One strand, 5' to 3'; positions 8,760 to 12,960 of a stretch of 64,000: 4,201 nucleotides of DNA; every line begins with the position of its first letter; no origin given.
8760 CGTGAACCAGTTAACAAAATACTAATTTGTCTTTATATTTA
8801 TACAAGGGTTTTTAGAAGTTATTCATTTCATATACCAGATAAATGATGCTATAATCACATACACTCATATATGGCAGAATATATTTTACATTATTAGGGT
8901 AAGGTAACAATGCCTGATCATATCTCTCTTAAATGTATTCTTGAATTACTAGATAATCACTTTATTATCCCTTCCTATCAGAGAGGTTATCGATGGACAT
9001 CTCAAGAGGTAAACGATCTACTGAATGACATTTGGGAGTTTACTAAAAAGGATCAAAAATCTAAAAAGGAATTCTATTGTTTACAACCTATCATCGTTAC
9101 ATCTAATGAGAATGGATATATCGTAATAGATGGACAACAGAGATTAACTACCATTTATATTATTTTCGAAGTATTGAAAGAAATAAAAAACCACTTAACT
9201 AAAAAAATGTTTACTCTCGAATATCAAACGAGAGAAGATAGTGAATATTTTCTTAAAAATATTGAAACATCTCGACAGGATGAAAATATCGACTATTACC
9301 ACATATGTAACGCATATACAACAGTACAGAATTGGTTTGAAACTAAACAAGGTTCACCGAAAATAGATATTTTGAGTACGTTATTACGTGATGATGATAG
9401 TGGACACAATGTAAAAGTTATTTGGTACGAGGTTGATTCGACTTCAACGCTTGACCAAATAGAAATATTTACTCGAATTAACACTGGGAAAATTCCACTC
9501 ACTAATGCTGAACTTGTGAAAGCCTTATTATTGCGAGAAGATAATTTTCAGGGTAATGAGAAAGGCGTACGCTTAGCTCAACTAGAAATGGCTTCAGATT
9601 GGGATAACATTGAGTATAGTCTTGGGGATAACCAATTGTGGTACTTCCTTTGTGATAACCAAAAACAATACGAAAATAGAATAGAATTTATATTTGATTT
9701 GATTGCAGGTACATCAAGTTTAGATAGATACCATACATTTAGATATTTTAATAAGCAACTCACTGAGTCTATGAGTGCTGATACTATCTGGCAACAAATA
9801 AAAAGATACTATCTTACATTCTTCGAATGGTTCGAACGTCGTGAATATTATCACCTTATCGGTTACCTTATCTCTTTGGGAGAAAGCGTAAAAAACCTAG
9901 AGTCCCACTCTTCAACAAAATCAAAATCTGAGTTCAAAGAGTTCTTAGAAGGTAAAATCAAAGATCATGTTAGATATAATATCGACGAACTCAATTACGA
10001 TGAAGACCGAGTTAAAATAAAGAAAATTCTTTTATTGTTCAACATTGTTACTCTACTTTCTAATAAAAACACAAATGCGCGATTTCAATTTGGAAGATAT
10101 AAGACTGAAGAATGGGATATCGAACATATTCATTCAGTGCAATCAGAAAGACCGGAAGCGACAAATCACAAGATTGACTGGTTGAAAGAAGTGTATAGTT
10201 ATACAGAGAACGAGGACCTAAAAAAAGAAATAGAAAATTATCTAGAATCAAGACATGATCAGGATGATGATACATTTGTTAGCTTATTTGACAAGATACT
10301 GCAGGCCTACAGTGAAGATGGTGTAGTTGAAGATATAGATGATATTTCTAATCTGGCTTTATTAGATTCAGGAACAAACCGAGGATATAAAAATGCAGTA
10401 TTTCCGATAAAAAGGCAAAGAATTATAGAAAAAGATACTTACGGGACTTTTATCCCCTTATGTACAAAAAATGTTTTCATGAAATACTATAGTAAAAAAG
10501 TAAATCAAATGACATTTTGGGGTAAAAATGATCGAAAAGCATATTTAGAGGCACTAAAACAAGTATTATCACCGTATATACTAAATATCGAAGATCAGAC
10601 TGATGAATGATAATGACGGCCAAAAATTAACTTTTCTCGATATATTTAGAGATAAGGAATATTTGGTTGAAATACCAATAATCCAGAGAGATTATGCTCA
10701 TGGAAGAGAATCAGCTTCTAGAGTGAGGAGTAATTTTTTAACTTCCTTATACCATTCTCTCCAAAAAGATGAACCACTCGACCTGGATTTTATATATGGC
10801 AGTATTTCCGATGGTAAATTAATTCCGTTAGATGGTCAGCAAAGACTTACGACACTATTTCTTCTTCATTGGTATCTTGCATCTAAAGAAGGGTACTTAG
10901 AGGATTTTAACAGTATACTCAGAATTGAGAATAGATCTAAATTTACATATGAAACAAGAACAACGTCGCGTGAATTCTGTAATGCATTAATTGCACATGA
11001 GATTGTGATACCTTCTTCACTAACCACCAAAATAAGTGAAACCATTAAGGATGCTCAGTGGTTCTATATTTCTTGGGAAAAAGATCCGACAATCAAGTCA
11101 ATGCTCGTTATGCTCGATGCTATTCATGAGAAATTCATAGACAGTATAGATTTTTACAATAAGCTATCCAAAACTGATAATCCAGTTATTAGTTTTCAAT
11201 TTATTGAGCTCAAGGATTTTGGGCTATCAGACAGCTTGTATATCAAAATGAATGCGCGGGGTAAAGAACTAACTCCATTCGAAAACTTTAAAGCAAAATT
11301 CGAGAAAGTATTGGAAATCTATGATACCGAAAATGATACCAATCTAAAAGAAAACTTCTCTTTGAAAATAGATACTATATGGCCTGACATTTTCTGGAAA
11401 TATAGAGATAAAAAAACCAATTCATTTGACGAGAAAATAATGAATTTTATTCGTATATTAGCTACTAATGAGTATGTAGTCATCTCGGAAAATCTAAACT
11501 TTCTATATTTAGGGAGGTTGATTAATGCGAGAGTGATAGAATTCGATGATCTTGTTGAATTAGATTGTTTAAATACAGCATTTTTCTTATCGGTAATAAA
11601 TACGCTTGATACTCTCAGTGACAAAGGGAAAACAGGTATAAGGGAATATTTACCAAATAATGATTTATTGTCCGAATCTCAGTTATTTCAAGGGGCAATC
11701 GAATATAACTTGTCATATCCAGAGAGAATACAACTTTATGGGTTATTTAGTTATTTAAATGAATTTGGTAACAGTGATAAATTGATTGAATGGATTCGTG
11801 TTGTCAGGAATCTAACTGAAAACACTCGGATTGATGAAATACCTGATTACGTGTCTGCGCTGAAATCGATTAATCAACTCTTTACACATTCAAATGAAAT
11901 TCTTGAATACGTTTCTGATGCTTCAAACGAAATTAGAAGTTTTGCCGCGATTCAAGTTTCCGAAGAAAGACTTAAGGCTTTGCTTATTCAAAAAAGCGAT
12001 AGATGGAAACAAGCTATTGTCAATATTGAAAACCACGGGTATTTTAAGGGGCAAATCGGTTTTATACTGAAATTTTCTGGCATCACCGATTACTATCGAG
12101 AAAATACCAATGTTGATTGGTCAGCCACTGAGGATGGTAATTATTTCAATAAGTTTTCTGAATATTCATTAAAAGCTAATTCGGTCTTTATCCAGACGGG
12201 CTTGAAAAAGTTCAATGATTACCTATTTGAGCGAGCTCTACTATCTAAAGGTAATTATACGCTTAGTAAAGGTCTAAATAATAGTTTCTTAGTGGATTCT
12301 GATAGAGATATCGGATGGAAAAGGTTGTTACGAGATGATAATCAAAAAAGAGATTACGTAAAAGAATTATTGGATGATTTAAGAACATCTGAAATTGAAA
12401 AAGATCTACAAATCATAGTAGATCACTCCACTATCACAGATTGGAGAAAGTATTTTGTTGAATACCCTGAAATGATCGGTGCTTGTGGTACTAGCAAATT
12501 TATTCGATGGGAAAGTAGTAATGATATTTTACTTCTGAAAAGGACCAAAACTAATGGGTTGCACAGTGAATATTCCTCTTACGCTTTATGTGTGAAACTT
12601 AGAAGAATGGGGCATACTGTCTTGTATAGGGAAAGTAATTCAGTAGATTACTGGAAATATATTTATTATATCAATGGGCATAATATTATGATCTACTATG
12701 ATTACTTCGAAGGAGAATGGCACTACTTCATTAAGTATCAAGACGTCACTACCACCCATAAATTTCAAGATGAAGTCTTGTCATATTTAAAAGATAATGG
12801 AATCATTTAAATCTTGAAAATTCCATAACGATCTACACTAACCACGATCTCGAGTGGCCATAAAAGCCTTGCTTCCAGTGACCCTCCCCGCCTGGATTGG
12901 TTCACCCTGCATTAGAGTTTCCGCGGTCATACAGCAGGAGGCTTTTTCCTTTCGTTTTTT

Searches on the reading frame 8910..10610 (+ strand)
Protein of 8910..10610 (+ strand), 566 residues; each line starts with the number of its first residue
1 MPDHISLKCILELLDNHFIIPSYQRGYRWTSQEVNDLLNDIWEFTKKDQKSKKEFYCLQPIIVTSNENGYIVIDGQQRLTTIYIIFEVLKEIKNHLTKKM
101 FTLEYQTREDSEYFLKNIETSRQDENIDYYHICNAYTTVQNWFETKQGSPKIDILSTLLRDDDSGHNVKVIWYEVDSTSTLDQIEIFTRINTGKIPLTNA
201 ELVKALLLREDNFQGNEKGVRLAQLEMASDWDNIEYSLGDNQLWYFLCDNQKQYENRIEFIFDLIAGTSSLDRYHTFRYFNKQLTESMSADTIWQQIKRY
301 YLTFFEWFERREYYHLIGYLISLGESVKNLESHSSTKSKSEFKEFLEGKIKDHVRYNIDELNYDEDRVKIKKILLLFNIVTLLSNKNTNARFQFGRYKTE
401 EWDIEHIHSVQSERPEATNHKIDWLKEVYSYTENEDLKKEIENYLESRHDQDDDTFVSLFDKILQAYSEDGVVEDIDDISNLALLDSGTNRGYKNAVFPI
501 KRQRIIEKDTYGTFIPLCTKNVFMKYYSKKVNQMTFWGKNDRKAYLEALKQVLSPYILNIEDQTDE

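Call 66: search_protein_families(library=pfam, proteins=[window:8910-10610:+], max_evalue=1e-8)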
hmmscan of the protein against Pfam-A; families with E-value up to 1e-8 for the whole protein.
window:8910-10610:+ (566 aa): 1 family
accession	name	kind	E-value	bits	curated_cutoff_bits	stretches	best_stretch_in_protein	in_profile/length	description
PF03235.19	GmrSD_N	-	1.1e-32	114.3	33.2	1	12-208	3-199/199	GmrSD restriction endonuclease, N-terminal domain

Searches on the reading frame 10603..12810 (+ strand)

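Call 66: search_protein_families(library=pfam, proteins=[window:10603-12810:+], max_evalue=1e-8)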
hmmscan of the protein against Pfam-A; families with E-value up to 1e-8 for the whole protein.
window:10603-12810:+ (735 aa): 1 family
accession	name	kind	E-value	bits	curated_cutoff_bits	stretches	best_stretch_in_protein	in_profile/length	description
PF03235.19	GmrSD_N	-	1e-21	78.4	33.2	1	13-233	3-198/199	GmrSD restriction endonuclease, N-terminal domain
